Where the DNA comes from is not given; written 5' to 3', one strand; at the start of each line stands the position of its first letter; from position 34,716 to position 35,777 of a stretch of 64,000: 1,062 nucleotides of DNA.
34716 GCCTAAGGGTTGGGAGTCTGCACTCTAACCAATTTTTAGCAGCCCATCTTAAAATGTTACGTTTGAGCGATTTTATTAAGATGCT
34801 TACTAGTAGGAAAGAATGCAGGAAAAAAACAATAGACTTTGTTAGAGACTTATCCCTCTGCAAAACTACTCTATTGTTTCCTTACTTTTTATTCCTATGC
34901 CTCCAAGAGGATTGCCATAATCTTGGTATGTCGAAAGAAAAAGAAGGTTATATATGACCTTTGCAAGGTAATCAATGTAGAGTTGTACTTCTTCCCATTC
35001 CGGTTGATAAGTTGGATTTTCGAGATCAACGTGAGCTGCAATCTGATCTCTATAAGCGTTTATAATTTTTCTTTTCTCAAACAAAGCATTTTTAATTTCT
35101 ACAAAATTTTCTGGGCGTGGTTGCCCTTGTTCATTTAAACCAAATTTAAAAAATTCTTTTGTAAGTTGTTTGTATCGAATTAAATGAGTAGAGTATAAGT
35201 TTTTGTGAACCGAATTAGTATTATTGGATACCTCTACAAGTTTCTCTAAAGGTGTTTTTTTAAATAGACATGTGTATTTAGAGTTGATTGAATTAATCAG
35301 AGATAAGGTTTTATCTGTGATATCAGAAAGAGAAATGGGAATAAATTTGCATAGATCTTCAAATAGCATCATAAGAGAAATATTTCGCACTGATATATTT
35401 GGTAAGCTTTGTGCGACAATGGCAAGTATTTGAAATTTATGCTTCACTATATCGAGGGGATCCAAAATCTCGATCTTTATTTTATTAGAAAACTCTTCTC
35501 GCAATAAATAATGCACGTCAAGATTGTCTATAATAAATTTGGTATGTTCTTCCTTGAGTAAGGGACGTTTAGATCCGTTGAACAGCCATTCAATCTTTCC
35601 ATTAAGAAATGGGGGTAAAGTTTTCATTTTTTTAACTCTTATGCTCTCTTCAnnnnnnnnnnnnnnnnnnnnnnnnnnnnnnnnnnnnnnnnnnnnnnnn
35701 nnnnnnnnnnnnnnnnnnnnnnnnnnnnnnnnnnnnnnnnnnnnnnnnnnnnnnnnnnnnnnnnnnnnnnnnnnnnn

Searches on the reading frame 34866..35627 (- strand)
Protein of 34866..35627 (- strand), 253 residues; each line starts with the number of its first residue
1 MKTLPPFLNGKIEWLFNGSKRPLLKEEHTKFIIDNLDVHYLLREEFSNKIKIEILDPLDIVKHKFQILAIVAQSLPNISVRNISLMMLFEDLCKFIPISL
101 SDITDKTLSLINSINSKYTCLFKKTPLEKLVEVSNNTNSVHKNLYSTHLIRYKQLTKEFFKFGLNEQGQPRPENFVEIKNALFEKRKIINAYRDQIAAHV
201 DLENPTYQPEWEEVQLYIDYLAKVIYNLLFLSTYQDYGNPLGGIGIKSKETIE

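Call 4: search_protein_families(library=pfam, proteins=[window:34866-35627:-], max_evalue=1)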
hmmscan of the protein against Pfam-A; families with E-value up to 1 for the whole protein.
window:34866-35627:- (253 aa): 0 families

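Call 5: search_protein_families(library=padloc, proteins=[window:34866-35627:-], max_evalue=1)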
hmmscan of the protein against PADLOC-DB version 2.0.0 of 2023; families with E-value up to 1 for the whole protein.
window:34866-35627:- (253 aa): 0 families

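Call 6: search_protein_families(library=ncbifam, proteins=[window:34866-35627:-], max_evalue=1)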
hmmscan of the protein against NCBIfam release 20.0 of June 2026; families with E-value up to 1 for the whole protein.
window:34866-35627:- (253 aa): 0 families

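Call 10: find_homologous_proteins(query=window:34866-35627:-, max_evalue=0.01)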
Query window:34866-35627:- (253 aa): 15 proteins with E <= 0.01 among 609 candidates.
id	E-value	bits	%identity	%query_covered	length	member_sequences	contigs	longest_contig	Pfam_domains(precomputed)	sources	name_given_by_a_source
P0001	3.8e-163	559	100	100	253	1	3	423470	-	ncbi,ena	-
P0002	3.0e-118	412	74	100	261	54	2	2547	-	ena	-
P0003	9.8e-117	407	74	100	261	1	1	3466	-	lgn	-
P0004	7.2e-115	401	72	100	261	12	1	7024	-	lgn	-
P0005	4.0e-113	395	72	100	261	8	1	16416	-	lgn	-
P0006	1.5e-108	380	68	100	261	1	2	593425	-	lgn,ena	-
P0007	5.8e-108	378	68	100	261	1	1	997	PF18734.7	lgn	-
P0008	2.2e-106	373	68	100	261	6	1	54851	-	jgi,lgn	-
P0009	1.5e-97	344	64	100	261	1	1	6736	-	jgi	jgi:hypothetical protein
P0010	2.3e-91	324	72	82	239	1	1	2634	-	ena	-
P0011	4.1e-81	290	56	98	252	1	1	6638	-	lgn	-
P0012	1.7e-75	272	72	71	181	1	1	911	-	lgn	-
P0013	3.3e-73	264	64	77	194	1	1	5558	-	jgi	jgi:hypothetical protein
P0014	1.3e-61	226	63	64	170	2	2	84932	-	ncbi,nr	ncbi:MAG: hypothetical protein KDK56_10300 [Simkania sp.]|nr:hypothetical protein [Simkania sp.] MCP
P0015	1.1e-24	106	71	30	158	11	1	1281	-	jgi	jgi:hypothetical protein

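Call 11: search_solved_structures(query=window:34866-35627:-, max_evalue=10)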
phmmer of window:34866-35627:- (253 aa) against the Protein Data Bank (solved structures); distinct sequences matched with E-value up to 10: 1.
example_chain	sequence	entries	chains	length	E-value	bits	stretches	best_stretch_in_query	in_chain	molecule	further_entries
6xaw_A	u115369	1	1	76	0.46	13.4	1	34-80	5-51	Transcriptional regulatory protein SIN3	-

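Call 14: search_protein_families(library=pfam, alignment_id=A1, max_evalue=10)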
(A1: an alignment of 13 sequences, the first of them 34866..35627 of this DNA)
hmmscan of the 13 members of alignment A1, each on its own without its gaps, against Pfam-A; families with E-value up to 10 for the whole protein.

A. member 1, window:34866-35627:- (253 aa): 0 families

B. families by the number of members that match (of 13 scanned): 6 families
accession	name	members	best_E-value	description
PF18734.6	HEPN_AbiU2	7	1.8e-05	AbiU2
PF16813.11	Cas_St_Csn2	1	0.011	CRISPR-associated protein Csn2 subfamily St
PF11594.13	Med28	1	0.087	Mediator complex subunit 28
PF14988.11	DUF4515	1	0.098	Domain of unknown function (DUF4515)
PF13324.12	GCIP_N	1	0.13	Grap2 and cyclin-D-interacting, N-terminal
PF05240.20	APOBEC_C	1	0.18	APOBEC-like C-terminal domain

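Call 15: search_solved_structures(query=A1, max_evalue=10, show_alignments=2)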
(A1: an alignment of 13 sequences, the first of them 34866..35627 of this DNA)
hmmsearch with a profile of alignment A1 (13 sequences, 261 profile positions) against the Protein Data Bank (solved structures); distinct sequences matched with E-value up to 10: 7.
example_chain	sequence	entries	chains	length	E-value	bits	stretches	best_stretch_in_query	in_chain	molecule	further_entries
6xaw_A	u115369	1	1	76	0.019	17.6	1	34-95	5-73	Transcriptional regulatory protein SIN3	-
6xdj_A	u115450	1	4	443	0.28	13.7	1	28-79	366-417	Maltodextrin-binding protein,Transcriptional regulatory protein SIN3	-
6rsw_C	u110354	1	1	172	0.34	13.5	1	137-219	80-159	Adenylyl cyclase-associated protein 1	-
6rsq_A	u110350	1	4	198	0.47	13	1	137-219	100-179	Adenylyl cyclase-associated protein 1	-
6ns8_A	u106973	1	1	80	0.54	12.8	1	160-222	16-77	Uncharacterized protein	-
6e4j_A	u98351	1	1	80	0.6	12.7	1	168-222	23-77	Uncharacterized protein PF2048.1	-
9dtr_D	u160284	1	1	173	6.4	9.3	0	115-222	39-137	Protein FYV6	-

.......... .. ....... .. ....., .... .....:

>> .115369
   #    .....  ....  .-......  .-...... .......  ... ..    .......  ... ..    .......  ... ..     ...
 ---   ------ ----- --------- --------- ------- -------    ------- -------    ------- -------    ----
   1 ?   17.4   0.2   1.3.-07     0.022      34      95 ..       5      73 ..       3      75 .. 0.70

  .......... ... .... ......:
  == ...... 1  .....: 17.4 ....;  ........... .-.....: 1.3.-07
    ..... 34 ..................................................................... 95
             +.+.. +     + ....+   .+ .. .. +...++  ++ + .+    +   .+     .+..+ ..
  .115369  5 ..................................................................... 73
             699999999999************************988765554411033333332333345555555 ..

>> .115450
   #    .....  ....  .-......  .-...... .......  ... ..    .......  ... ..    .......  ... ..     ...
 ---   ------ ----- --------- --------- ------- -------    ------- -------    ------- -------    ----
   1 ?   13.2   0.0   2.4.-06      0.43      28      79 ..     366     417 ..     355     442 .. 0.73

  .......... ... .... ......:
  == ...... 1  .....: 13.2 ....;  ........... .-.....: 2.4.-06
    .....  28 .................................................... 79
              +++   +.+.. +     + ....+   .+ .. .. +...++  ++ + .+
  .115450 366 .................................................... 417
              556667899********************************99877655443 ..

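Call 16: search_protein_families(library=pfam, proteins=[P0007, P0002, P0004, P0006, P0008, P0009, P0011, P0014], max_evalue=10)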
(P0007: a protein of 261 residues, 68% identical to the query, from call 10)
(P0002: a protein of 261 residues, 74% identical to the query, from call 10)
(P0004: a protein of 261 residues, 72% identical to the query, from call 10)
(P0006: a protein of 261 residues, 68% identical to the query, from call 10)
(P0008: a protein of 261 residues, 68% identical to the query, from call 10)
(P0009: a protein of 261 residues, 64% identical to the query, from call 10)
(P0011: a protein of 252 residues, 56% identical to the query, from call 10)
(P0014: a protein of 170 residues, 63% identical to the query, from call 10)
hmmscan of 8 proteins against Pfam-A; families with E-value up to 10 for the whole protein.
P0007 (261 aa): 2 families
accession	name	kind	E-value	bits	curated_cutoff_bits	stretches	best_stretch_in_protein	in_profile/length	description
PF18734.6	HEPN_AbiU2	-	1.8e-05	24.7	26.8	1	170-232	100-172/193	AbiU2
PF16813.11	Cas_St_Csn2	-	0.011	15.3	28.8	1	26-114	115-202/343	CRISPR-associated protein Csn2 subfamily St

P0002 (261 aa): 1 family
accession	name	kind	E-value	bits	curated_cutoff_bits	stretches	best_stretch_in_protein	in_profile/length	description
PF18734.6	HEPN_AbiU2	-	0.00045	20.2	26.8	1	174-231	104-171/193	AbiU2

P0004 (261 aa): 0 families

P0006 (261 aa): 1 family
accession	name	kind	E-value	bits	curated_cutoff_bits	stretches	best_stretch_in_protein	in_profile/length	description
PF18734.6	HEPN_AbiU2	-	0.0048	16.8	26.8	1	168-231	98-171/193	AbiU2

P0008 (261 aa): 2 families
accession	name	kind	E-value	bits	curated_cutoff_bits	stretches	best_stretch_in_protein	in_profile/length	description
PF11594.13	Med28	-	0.087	13.7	29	1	129-198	25-97/102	Mediator complex subunit 28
PF13324.12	GCIP_N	-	0.13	12.8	27.5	0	92-122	60-87/144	Grap2 and cyclin-D-interacting, N-terminal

P0009 (261 aa): 1 family
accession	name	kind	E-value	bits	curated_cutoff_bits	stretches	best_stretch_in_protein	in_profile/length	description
PF18734.6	HEPN_AbiU2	-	0.015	15.2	26.8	1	166-228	103-168/193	AbiU2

P0011 (252 aa): 1 family
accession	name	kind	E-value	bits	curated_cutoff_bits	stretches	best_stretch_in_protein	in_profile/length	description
PF14988.11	DUF4515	-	0.098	13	24.5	1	164-219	9-64/206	Domain of unknown function (DUF4515)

P0014 (170 aa): 2 families
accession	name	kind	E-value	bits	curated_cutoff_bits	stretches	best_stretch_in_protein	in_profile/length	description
PF18734.6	HEPN_AbiU2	-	0.00039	20.4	26.8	1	77-141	105-172/193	AbiU2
PF05240.20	APOBEC_C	-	0.18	12.3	23.6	1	100-136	41-76/78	APOBEC-like C-terminal domain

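Call 17: find_encoding_contigs(protein=window:34866-35627:-, flank=10000, max_places=4)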
Protein window:34866-35627:- (253 aa): no gene with exactly this product is on record in the collection.

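Call 19: find_encoding_contigs(protein=P0006, flank=10000, max_places=4)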
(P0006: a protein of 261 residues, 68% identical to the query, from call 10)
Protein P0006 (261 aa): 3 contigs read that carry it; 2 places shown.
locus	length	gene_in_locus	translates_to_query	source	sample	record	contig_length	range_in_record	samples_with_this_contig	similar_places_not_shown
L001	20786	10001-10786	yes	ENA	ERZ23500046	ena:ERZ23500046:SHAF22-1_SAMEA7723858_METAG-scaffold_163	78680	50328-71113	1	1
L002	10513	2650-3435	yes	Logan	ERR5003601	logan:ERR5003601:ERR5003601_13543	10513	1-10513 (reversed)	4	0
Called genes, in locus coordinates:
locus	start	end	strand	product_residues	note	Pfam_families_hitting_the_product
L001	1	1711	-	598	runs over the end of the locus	PF02985:HEAT (faint), PF13646:HEAT_2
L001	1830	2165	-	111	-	PF11969:DcpS_C, PF01230:HIT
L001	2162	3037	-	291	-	PF03690:MYG1_exonuc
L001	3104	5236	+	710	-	-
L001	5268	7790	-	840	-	-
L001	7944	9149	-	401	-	PF06727:DUF1207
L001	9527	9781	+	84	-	-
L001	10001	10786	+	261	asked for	-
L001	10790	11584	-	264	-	PF12281:NTP_transf_8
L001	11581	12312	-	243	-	PF09952:AbiEi_2 (weak)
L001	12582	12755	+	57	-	-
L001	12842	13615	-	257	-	-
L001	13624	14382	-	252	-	-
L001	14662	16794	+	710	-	PF12969:DUF3857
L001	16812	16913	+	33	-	-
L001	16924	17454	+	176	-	PF08877:MepB-like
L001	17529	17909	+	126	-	-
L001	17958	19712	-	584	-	PF01391:Collagen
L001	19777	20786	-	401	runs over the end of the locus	-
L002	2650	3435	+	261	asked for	-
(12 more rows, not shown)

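Call 20: find_encoding_contigs(protein=P0008, flank=10000, max_places=4)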
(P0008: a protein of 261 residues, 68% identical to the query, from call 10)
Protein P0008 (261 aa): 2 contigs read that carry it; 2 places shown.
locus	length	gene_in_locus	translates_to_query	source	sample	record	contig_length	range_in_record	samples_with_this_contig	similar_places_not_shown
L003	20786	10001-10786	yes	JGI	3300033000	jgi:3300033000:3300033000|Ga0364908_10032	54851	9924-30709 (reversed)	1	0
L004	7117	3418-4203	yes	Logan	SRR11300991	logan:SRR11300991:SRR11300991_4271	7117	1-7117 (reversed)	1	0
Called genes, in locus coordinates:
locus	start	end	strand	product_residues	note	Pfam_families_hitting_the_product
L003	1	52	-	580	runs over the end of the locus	PF00732:GMC_oxred_N, PF05199:GMC_oxred_C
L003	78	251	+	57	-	-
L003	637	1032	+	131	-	-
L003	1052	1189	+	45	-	-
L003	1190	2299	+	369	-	PF16793:RepB_primase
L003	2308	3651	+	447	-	PF13148:DUF3987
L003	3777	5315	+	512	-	-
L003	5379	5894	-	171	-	-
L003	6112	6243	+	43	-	-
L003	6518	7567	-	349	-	-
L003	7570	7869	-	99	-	-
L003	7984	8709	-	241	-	-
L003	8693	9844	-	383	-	PF24624:Int_N (weak), PF00589:Phage_integrase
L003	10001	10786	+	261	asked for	-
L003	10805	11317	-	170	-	PF12850:Metallophos_2 (weak)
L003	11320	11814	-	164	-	PF11848:DUF3368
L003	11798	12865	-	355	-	PF01381:HTH_3, PF12844:HTH_19, PF13560:HTH_31, PF06114:Peptidase_M78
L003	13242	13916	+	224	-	-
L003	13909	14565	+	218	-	-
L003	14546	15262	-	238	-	-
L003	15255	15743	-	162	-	-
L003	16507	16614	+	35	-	-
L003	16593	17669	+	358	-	PF24624:Int_N (weak), PF00589:Phage_integrase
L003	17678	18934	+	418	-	-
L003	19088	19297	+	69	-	-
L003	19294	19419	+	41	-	-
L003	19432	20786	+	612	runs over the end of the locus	PF06048:DUF927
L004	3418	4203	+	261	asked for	-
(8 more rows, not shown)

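Call 22: find_encoding_contigs(protein=P0005, flank=8000, max_places=3)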
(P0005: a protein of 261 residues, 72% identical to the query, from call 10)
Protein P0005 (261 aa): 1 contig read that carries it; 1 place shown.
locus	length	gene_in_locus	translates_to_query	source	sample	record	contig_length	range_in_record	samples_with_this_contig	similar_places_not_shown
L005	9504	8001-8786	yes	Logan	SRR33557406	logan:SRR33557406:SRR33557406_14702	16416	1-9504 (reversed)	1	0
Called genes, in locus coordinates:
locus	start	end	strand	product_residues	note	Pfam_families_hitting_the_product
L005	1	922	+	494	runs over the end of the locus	PF12161:HsdM_N, PF02384:N6_Mtase, PF01170:UPF0020 (weak), PF07669:Eco57I (weak)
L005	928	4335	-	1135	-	-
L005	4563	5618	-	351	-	-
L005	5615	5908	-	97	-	-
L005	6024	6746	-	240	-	-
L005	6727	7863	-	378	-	PF00589:Phage_integrase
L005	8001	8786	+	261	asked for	-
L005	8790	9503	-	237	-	?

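Call 23: find_encoding_contigs(protein=P0014, flank=8000, max_places=3)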
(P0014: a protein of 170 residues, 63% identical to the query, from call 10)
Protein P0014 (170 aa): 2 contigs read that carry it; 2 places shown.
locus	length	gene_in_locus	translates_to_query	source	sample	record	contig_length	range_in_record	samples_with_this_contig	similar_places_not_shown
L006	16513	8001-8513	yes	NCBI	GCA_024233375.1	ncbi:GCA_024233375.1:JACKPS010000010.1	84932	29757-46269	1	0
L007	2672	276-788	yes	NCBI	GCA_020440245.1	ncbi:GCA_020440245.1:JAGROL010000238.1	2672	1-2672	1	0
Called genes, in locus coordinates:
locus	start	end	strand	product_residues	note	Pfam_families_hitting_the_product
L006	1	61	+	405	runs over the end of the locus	PF07690:MFS_1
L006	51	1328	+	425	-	PF07690:MFS_1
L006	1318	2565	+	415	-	PF07690:MFS_1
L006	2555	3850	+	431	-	PF07690:MFS_1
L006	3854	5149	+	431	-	PF07690:MFS_1, PF13347:MFS_2 (weak)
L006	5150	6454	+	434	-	PF07690:MFS_1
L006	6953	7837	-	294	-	PF13737:DDE_Tnp_1_5, PF01609:DDE_Tnp_1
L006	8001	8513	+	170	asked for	-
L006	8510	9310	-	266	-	PF12281:NTP_transf_8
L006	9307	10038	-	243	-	PF09952:AbiEi_2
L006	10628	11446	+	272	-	PF01609:DDE_Tnp_1, PF13612:DDE_Tnp_1_3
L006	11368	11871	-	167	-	PF01230:HIT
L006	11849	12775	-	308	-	PF00702:Hydrolase (faint), PF13344:Hydrolase_6 (weak), PF13419:HAD_2 (faint), PF13242:Hydrolase_like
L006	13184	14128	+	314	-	PF13523:Acetyltransf_8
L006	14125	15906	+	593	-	PF00664:ABC_membrane, PF00005:ABC_tran, PF02463:SMC_N (weak)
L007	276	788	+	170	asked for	-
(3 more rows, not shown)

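Call 24: predict_structure(alignment_id=A1)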
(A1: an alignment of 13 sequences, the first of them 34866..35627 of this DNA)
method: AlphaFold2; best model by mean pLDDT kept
length: 253 residues; sequences in the alignment: 13
mean_pLDDT: 59.7   pTM: 0.56
mean pLDDT of the five models: 59.7, 54.9, 49.8, 47.5, 43.1
residues with pLDDT >= 90: 0; 70-90: 83; 50-70: 108; < 50: 62
segments of 3 or more residues with pLDDT < 50: 1-25, 27-36, 120-122, 205-207, 235-253
pLDDT, mean of each block of 10 residues (from residue 1): 33 32 44 46 66 76 74 64 55 58 78 60 54 59 62 69 71 83 79 59 51 78 76 45 30 28
secondary structure, 60 per line:
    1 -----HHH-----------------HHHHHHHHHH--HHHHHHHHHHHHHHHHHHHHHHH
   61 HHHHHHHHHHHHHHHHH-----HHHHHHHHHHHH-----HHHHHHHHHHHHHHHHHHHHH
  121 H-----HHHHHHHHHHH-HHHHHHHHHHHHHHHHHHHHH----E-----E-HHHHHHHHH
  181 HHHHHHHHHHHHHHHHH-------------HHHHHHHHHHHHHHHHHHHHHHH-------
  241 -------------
elements in order: H26-35 H38-77 H83-94 H100-121 H127-137 H139-159 H172-197 H211-233

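Call 30: find_encoding_contigs(protein=P0004, flank=8000, max_places=3)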
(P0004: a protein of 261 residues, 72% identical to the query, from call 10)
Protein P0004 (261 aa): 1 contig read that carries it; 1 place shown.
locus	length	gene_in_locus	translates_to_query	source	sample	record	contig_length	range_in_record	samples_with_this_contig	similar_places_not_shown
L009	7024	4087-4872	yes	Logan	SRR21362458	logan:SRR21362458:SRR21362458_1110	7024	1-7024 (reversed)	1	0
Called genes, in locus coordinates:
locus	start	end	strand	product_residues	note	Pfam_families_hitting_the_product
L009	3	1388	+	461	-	?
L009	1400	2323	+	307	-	PF28530:DUF8426 (weak), PF01939:NucS_C (weak)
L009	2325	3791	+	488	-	PF11074:DUF2779, PF13482:RNase_H_2 (weak)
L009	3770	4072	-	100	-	-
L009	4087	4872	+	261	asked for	-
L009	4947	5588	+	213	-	-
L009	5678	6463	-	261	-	PF12281:NTP_transf_8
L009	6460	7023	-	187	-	?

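Call 31: find_encoding_contigs(protein=P0009, flank=8000, max_places=3)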
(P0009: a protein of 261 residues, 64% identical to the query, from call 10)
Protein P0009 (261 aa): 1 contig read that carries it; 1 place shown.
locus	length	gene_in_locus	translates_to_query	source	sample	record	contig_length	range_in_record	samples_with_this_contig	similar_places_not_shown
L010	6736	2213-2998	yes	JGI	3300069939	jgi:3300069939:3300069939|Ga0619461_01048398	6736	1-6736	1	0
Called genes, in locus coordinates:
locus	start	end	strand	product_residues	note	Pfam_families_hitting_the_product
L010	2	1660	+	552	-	?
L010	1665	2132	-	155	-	PF03852:Vsr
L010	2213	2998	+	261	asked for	-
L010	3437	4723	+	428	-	PF00149:Metallophos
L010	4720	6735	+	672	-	?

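Call 32: find_encoding_contigs(protein=P0011, flank=8000, max_places=3)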
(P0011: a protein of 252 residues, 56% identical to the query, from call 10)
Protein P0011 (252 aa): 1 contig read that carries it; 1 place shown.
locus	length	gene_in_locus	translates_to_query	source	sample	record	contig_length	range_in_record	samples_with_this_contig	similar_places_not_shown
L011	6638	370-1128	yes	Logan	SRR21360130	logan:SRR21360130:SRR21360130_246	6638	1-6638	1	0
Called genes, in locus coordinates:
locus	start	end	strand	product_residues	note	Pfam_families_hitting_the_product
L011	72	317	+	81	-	PF06250:YhcG_C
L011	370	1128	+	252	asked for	-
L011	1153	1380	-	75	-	-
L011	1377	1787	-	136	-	PF18932:DUF5681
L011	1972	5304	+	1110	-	PF04851:ResIII (weak), PF03457:HA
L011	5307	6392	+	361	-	-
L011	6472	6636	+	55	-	?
